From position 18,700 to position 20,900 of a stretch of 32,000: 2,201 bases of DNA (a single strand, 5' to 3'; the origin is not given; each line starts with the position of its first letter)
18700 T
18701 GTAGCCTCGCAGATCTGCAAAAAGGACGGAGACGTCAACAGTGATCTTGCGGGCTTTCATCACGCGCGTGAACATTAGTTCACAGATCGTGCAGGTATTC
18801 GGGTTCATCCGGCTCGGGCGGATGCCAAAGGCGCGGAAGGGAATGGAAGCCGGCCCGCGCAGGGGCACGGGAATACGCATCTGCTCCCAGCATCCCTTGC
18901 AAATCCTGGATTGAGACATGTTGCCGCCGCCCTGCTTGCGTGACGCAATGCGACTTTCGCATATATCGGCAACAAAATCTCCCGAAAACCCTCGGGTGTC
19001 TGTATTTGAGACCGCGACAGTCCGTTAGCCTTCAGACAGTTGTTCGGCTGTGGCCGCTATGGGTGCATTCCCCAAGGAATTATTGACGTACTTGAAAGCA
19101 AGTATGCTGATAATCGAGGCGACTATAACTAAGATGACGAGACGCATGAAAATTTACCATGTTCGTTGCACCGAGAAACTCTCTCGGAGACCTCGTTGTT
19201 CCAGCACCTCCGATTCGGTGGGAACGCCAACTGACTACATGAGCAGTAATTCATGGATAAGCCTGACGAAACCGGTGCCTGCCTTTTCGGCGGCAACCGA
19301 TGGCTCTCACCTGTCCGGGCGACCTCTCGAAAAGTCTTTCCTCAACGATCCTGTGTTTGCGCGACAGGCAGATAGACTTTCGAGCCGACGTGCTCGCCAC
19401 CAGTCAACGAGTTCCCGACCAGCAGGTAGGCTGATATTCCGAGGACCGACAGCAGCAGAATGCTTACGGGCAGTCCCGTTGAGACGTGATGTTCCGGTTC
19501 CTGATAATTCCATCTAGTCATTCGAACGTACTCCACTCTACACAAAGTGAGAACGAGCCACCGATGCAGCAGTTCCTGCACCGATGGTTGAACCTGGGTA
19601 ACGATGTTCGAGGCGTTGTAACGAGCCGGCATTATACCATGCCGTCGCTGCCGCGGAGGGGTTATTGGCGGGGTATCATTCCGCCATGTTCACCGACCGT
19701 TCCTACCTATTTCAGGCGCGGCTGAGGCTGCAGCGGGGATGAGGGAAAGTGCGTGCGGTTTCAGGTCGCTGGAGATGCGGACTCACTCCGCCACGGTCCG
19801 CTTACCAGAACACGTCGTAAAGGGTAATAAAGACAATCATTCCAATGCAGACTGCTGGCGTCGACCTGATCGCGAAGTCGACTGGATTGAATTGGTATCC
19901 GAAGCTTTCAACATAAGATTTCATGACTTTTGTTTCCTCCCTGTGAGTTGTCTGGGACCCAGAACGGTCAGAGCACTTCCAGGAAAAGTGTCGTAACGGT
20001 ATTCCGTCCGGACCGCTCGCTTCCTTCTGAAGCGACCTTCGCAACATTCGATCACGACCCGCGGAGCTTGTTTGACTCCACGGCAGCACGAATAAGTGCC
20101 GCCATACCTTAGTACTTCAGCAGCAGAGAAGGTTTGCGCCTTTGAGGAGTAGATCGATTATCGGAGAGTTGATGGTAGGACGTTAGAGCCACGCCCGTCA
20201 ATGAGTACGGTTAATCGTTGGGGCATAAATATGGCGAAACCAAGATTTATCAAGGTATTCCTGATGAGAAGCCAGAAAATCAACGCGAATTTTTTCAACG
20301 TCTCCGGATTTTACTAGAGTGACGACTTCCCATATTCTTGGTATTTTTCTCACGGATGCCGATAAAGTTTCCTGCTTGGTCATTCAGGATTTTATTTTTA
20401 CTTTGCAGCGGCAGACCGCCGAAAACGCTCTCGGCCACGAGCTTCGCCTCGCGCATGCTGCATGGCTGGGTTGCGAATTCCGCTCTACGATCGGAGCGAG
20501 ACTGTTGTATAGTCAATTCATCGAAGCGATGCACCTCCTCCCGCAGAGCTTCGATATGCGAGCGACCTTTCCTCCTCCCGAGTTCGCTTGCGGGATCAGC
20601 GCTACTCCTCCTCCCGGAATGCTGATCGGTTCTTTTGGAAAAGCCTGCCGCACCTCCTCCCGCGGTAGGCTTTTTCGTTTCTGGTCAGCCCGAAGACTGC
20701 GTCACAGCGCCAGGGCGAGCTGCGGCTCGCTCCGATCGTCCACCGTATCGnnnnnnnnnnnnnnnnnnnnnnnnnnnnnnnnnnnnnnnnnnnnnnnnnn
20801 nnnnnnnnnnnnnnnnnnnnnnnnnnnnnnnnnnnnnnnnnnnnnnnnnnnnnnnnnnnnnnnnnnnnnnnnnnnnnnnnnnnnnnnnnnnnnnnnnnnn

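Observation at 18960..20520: AT-rich, almost gene-free 1.6-kb islet between the cyclase gene and the sRNA/dinB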

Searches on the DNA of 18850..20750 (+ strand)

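Call 8: search_dna_similar(query=window:18920-20560:+, collection=plasmids, mode=distant, max_rows=20)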
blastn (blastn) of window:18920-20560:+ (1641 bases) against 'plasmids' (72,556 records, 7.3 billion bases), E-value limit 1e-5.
Records with a match: 249; places in all: 394; records where one place covers at least 80% of the query: 50.
Best place of each record, by identity: >=99% 44; 95-99% 31; 90-95% 46; 80-90% 73; 60-80% 55.
By first word of the organism name: Sinorhizobium 117; Rhizobium 83; Agrobacterium 31; Ensifer 10; Pararhizobium 4; Neorhizobium 3; Pseudorhizobium 1.
By predicted mobility (MOB-suite, as given by PLSDB): conjugative 164; non-mobilizable 70; mobilizable 15.
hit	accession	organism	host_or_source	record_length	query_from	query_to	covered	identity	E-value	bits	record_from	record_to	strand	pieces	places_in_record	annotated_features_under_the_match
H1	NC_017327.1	Sinorhizobium meliloti SM11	-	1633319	1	1641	100%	100.0%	0e+0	2960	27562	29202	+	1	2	none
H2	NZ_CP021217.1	Sinorhizobium meliloti RU11/001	-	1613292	1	1641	100%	100.0%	0e+0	2960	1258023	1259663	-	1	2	none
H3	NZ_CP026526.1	Sinorhizobium meliloti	Medicago sativa L. subsp. ambigua,Cell ...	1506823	1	1641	100%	99.9%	0e+0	2961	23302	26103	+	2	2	none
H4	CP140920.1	Sinorhizobium meliloti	Medicago lupulina,whole organism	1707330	1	1641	100%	99.9%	0e+0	2956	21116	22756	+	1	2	hypothetical protein (x2)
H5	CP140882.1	Sinorhizobium meliloti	Medicago lupulina,whole organism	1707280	1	1641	100%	99.9%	0e+0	2956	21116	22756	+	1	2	hypothetical protein (x2)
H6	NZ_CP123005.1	Sinorhizobium meliloti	Medicago sativa,cell culture,nodules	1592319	1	1641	100%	99.9%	0e+0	2956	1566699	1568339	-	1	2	none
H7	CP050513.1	Sinorhizobium meliloti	Medicago sativa,cell culture,root nodule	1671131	1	1641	100%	99.9%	0e+0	2951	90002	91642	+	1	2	hypothetical protein (x2)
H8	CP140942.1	Sinorhizobium meliloti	Medicago lupulina,whole organism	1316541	1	1641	100%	99.9%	0e+0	2951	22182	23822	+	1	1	hypothetical protein (x2)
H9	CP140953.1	Sinorhizobium meliloti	Medicago lupulina,whole organism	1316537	1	1641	100%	99.9%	0e+0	2951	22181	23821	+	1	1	hypothetical protein (x2)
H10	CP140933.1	Sinorhizobium meliloti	Medicago lupulina,whole organism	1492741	1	1641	100%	99.9%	0e+0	2947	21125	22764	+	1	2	hypothetical protein (x2)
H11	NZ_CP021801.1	Sinorhizobium meliloti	Medicago sativa,Single Cell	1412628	1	1641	100%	99.8%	0e+0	2947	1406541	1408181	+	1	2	none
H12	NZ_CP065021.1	Sinorhizobium meliloti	Medicago sativa subsp. varia (Martyn) ...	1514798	1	1641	100%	99.6%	0e+0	2933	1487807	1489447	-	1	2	none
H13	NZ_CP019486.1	Sinorhizobium meliloti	alfalfa,single cell,nitrogen fixing ...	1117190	1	1641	100%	99.6%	0e+0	2929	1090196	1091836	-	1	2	record has no annotation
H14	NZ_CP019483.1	Sinorhizobium meliloti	alfalfa,whole organism,alfalfa nodule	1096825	1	1641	100%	99.6%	0e+0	2929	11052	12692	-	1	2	record has no annotation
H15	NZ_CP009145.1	Sinorhizobium meliloti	Medicago orbicularis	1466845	1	1641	100%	99.5%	0e+0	2924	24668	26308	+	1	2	none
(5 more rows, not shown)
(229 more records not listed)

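Call 9: search_dna_similar(query=window:18920-20560:+, collection=plasmids, mode=distant, max_rows=60, rows=spread)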
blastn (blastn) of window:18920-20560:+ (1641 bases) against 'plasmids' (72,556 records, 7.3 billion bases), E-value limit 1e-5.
Records with a match: 249; places in all: 394; records where one place covers at least 80% of the query: 50.
Best place of each record, by identity: >=99% 44; 95-99% 31; 90-95% 46; 80-90% 73; 60-80% 55.
By first word of the organism name: Sinorhizobium 117; Rhizobium 83; Agrobacterium 31; Ensifer 10; Pararhizobium 4; Neorhizobium 3; Pseudorhizobium 1.
By predicted mobility (MOB-suite, as given by PLSDB): conjugative 164; non-mobilizable 70; mobilizable 15.
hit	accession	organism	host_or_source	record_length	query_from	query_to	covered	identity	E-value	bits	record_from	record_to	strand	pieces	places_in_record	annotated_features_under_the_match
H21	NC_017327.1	Sinorhizobium meliloti SM11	-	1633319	1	1641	100%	100.0%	0e+0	2960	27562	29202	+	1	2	none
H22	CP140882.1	Sinorhizobium meliloti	Medicago lupulina,whole organism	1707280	1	1641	100%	99.9%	0e+0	2956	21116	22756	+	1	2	hypothetical protein (x2)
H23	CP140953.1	Sinorhizobium meliloti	Medicago lupulina,whole organism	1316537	1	1641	100%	99.9%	0e+0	2951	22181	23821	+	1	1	hypothetical protein (x2)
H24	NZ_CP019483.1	Sinorhizobium meliloti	alfalfa,whole organism,alfalfa nodule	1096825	1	1641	100%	99.6%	0e+0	2929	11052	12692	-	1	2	record has no annotation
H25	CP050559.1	Sinorhizobium meliloti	Melilotus officinalis,cell culture,root ...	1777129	1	1641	100%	99.5%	0e+0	2918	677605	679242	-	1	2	hypothetical protein (x2)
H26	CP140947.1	Sinorhizobium meliloti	Medicago lupulina,whole organism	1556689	1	1641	100%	95.5%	0e+0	2621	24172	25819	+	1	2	hypothetical protein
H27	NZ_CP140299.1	Sinorhizobium kummerowiae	Kummerowia stipulacea,Pure culture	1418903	1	1641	100%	89.0%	0e+0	2135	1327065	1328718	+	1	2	none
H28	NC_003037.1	Sinorhizobium meliloti 1021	-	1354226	1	1641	100%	88.4%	0e+0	2092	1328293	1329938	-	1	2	none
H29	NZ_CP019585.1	Sinorhizobium meliloti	Medicago arborea,tissue sample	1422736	1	1641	100%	88.3%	0e+0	2075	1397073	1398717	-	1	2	record has no annotation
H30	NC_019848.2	Sinorhizobium meliloti GR4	-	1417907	1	1641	100%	88.1%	0e+0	2065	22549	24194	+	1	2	record has no annotation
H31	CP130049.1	Sinorhizobium meliloti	Medicago,Cell culture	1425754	1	1641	100%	82.3%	0e+0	1659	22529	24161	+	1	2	hypothetical protein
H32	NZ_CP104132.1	Sinorhizobium sp. K101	Phaseolus vulgaris,cell ...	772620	1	1396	85%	83.3%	0e+0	1467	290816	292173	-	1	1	hypothetical protein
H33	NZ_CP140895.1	Sinorhizobium medicae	Medicago lupulina,whole organism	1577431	107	1639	59%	75.4%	1e-96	653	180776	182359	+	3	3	record has no annotation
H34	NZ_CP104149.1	Sinorhizobium medicae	Trigonella foenum-graecum,cell culture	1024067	107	1639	58%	74.7%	2e-95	649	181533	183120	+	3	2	record has no annotation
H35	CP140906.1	Sinorhizobium medicae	Medicago lupulina,whole organism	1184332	107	1639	58%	74.2%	3e-91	634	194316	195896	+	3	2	none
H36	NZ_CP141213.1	Sinorhizobium meliloti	alfalfa,Isolate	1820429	418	723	19%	76.9%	4e-58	233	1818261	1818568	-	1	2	none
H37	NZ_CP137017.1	Sinorhizobium fredii GR64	Phaseolus vulgaris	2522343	106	286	11%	81.0%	1e-39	173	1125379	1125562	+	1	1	record has no annotation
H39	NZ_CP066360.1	Sinorhizobium meliloti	Medicago lupulina L.,nodules of ...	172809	883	1024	9%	76.1%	2e-17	100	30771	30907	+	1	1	hypothetical protein (x2)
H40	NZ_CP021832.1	Sinorhizobium meliloti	Medicago truncatula,Single Cell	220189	883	1024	9%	73.9%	2e-12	82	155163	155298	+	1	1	hypothetical protein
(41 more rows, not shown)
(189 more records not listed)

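Call 10: get_annotated_region(hit=H1, flank=4000)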
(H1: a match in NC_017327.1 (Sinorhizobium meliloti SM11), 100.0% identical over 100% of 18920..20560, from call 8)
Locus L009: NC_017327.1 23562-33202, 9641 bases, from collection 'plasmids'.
description: Sinorhizobium meliloti SM11 plasmid pSmeSM11c, complete sequence
organism: Sinorhizobium meliloti SM11 (NCBI taxid 707241)
taxonomy: Bacteria; Pseudomonadota; Alphaproteobacteria; Hyphomicrobiales; Rhizobiaceae; Sinorhizobium; Sinorhizobium meliloti; Sinorhizobium meliloti SM11
host: -; source: -; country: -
typing (MOB-suite, as given by PLSDB): conjugative; relaxase MOBP,MOBQ; mating-pair formation MPF_T
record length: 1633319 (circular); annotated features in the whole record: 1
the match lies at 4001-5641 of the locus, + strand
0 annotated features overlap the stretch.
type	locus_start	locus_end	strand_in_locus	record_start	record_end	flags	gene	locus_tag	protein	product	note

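Call 13: get_annotated_region(hit=H28, flank=3000)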
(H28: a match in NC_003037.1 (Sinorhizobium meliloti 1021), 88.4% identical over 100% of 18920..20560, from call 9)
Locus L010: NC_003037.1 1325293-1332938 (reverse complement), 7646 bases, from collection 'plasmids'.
description: Sinorhizobium meliloti 1021 plasmid pSymA, complete sequence
organism: Sinorhizobium meliloti 1021 (NCBI taxid 266834)
taxonomy: Bacteria; Pseudomonadota; Alphaproteobacteria; Hyphomicrobiales; Rhizobiaceae; Sinorhizobium; Sinorhizobium meliloti; Sinorhizobium meliloti 1021
host: -; source: -; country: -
typing (MOB-suite, as given by PLSDB): conjugative; relaxase MOBQ; mating-pair formation MPF_T
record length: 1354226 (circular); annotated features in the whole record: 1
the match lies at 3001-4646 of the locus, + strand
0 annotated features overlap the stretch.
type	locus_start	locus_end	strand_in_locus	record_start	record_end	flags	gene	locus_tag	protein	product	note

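Call 14: get_annotated_region(hit=H31, flank=3000)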
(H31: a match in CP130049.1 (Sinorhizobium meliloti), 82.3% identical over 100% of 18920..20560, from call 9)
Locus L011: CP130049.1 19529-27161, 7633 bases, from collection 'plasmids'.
description: Sinorhizobium meliloti strain R28 plasmid pSymA, complete sequence
organism: Sinorhizobium meliloti (NCBI taxid 382)
taxonomy: Bacteria; Pseudomonadota; Alphaproteobacteria; Hyphomicrobiales; Rhizobiaceae; Sinorhizobium; Sinorhizobium meliloti
host: -; source: Medicago,Cell culture; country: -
typing (MOB-suite, as given by PLSDB): conjugative; relaxase MOBQ; mating-pair formation MPF_T
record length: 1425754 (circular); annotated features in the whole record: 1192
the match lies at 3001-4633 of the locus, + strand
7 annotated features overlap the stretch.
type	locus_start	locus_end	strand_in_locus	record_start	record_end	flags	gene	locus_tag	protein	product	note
CDS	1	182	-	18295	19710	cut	-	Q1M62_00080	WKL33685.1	amidase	-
CDS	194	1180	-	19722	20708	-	-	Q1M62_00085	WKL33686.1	BMP family protein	-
CDS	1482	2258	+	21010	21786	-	-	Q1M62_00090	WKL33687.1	sulfite exporter TauE/SafE family protein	-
CDS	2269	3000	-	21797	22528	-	-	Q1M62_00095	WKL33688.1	adenylate/guanylate cyclase domain-containing protein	-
CDS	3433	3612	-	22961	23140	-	-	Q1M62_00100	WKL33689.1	hypothetical protein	-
CDS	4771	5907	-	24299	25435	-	dinB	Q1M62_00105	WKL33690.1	DNA polymerase IV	-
CDS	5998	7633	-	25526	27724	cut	paoC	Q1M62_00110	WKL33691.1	aldehyde oxidoreductase molybdenum-binding subunit PaoC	-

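Call 15: get_annotated_region(hit=H32, flank=3000)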
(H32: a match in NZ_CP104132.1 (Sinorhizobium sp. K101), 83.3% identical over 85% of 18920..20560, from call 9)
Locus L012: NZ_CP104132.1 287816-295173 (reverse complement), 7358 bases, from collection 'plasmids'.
description: Sinorhizobium sp. K101 plasmid pK101b, complete sequence
organism: Sinorhizobium sp. K101 (NCBI taxid 2976820)
taxonomy: Bacteria; Pseudomonadota; Alphaproteobacteria; Hyphomicrobiales; Rhizobiaceae; Sinorhizobium; Sinorhizobium sp. K101
host: -; source: Phaseolus vulgaris,cell culture,Phaseolus vulgaris nodule,nodule from plant grown in inoculum free soil; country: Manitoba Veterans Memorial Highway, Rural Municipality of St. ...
typing (MOB-suite, as given by PLSDB): non-mobilizable
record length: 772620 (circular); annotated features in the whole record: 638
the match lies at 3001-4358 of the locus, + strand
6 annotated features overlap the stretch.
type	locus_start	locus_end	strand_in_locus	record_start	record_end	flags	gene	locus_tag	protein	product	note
CDS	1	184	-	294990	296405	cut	-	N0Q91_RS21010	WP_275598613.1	amidase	-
CDS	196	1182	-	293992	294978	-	-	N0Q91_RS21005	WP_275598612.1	BMP family protein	-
CDS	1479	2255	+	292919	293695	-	-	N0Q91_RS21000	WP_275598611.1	sulfite exporter TauE/SafE family protein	GO:0006810 - transport [Evidence IEA]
CDS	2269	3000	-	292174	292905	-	-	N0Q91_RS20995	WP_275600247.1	adenylate/guanylate cyclase domain-containing protein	-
CDS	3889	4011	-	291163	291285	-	-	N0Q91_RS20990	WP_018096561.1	hypothetical protein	-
CDS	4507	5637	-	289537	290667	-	dinB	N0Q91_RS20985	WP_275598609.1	DNA polymerase IV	GO:0006281 - DNA repair [Evidence IEA]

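Call 16: get_annotated_region(hit=H35, flank=3000)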
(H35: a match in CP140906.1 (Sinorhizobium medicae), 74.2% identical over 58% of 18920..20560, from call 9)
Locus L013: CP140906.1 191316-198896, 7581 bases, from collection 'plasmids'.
description: Sinorhizobium medicae strain ml29 plasmid pSymA, complete sequence
organism: Sinorhizobium medicae (NCBI taxid 110321)
taxonomy: Bacteria; Pseudomonadota; Alphaproteobacteria; Hyphomicrobiales; Rhizobiaceae; Sinorhizobium; Sinorhizobium medicae
host: -; source: Medicago lupulina,whole organism; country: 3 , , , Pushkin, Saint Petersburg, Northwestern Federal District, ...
typing (MOB-suite, as given by PLSDB): conjugative; relaxase MOBP,MOBQ; mating-pair formation MPF_T
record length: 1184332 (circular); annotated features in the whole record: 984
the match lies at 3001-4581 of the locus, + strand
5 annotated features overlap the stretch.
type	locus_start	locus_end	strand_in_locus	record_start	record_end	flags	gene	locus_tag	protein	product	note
CDS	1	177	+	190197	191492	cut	-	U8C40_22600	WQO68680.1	glutamine synthetase family protein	-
CDS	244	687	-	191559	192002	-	msrB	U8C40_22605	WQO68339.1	peptide-methionine (R)-S-oxide reductase MsrB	-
CDS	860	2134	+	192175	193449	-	-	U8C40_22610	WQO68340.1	sodium:proton antiporter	-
CDS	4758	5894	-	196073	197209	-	dinB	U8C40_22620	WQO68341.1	DNA polymerase IV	-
CDS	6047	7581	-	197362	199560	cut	paoC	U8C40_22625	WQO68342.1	aldehyde oxidoreductase molybdenum-binding subunit PaoC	-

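Call 17: get_annotated_region(hit=H27, flank=3000)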
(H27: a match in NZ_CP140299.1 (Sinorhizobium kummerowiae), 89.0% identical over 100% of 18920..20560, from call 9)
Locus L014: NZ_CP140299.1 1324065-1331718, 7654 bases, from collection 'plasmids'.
description: Sinorhizobium kummerowiae strain CIP 108026 plasmid pSkuCIP108026a, complete sequence
organism: Sinorhizobium kummerowiae (NCBI taxid 158892)
taxonomy: Bacteria; Pseudomonadota; Alphaproteobacteria; Hyphomicrobiales; Rhizobiaceae; Sinorhizobium; Sinorhizobium kummerowiae
host: -; source: Kummerowia stipulacea,Pure culture; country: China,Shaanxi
typing (MOB-suite, as given by PLSDB): conjugative; relaxase MOBQ; mating-pair formation MPF_T
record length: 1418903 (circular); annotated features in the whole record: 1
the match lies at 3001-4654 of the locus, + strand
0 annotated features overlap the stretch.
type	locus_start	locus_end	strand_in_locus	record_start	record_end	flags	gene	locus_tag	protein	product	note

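Call 18: get_annotated_region(hit=H26, flank=3000)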
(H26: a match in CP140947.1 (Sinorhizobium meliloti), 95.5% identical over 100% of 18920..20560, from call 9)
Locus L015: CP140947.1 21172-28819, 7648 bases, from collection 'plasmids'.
description: Sinorhizobium meliloti strain ml59 plasmid pSymA, complete sequence
organism: Sinorhizobium meliloti (NCBI taxid 382)
taxonomy: Bacteria; Pseudomonadota; Alphaproteobacteria; Hyphomicrobiales; Rhizobiaceae; Sinorhizobium; Sinorhizobium meliloti
host: -; source: Medicago lupulina,whole organism; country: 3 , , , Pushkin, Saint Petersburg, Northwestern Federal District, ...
typing (MOB-suite, as given by PLSDB): conjugative; relaxase MOBQ; mating-pair formation MPF_T
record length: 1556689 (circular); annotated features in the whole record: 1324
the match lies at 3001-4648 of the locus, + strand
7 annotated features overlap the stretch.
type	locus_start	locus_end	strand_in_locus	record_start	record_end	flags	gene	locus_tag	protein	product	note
CDS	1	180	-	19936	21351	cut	-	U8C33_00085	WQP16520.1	amidase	-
CDS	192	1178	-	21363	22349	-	-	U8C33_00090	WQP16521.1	BMP family protein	-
CDS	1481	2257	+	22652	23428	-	-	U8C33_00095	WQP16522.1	sulfite exporter TauE/SafE family protein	-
CDS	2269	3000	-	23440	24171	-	-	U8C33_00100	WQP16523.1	adenylate/guanylate cyclase domain-containing protein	-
CDS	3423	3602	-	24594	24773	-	-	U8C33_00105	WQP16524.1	hypothetical protein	-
CDS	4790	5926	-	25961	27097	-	dinB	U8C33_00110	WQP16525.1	DNA polymerase IV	-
CDS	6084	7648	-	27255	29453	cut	paoC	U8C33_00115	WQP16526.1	aldehyde oxidoreductase molybdenum-binding subunit PaoC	-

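Call 19: get_annotated_region(hit=H36, flank=3000)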
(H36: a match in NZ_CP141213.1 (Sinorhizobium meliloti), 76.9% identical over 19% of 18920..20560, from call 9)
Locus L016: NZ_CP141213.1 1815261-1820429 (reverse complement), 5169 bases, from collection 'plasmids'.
description: Sinorhizobium meliloti strain LMB1 plasmid pA, complete sequence
organism: Sinorhizobium meliloti (NCBI taxid 382)
taxonomy: Bacteria; Pseudomonadota; Alphaproteobacteria; Hyphomicrobiales; Rhizobiaceae; Sinorhizobium; Sinorhizobium meliloti
host: -; source: alfalfa,Isolate; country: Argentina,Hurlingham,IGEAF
typing (MOB-suite, as given by PLSDB): conjugative; relaxase MOBQ; mating-pair formation MPF_T
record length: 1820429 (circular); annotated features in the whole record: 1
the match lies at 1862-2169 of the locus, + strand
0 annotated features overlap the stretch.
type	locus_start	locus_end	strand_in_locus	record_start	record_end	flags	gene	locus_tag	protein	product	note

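Call 20: get_annotated_region(hit=H37, flank=3000)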
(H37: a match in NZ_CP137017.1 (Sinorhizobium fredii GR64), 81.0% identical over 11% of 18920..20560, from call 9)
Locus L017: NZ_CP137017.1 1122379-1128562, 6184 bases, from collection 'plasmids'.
description: Sinorhizobium fredii GR64 plasmid pSfreGR64c, complete sequence
organism: Sinorhizobium fredii GR64 (NCBI taxid 882101)
taxonomy: Bacteria; Pseudomonadota; Alphaproteobacteria; Hyphomicrobiales; Rhizobiaceae; Sinorhizobium; Sinorhizobium fredii; Sinorhizobium fredii GR64
host: -; source: Phaseolus vulgaris; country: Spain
typing (MOB-suite, as given by PLSDB): conjugative; relaxase MOBQ; mating-pair formation MPF_T
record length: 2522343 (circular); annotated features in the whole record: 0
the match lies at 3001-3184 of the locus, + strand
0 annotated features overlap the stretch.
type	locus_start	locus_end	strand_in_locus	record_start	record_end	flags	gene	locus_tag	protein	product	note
